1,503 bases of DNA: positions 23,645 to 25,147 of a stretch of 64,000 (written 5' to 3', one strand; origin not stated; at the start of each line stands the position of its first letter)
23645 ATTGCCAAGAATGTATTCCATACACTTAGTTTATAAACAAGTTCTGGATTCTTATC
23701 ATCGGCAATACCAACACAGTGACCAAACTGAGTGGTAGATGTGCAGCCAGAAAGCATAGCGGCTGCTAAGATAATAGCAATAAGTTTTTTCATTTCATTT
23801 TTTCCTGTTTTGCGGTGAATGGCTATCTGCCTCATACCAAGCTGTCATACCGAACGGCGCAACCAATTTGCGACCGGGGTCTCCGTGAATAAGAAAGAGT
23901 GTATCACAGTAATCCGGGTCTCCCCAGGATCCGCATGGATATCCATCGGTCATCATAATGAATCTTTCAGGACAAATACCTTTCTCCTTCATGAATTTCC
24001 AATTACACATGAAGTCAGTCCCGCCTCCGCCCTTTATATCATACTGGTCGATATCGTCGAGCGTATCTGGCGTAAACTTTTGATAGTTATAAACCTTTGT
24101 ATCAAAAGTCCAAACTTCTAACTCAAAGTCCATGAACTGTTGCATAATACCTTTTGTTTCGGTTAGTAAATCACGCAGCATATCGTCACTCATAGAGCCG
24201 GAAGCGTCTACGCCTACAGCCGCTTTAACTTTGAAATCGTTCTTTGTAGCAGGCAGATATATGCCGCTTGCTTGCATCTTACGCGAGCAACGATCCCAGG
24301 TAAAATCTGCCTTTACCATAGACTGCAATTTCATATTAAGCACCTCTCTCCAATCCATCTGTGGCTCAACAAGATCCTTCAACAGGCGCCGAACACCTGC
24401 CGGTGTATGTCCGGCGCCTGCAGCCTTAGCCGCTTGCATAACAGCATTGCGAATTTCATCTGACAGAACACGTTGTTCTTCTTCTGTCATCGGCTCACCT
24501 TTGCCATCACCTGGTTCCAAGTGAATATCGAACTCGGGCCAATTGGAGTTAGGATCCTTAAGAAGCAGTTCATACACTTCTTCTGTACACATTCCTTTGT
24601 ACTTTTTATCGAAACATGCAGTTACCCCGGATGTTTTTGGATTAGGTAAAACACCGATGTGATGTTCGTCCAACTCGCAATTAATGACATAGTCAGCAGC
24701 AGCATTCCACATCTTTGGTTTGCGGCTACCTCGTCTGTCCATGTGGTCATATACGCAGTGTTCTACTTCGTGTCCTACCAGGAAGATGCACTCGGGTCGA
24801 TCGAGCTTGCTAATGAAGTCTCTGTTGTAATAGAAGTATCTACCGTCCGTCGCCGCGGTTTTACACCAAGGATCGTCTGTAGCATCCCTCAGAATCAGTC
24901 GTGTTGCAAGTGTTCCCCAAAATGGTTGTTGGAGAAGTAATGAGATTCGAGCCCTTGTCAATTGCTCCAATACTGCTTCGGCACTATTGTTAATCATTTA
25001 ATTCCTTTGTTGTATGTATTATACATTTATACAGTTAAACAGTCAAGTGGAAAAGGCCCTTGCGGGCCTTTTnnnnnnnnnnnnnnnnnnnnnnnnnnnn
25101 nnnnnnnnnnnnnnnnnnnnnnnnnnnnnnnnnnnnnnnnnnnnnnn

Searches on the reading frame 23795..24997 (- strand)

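Call 84: search_protein_families(library=phrogs, proteins=[window:23795-24997:-], max_evalue=0.00001)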
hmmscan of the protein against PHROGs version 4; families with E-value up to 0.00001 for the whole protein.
window:23795-24997:- (400 aa): 1 family
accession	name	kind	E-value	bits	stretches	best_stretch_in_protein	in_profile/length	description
phrog_1314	-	DNA, RNA and nucleotide metabolism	5.1e-101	339.6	1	2-387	4-389/394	HNH endonuclease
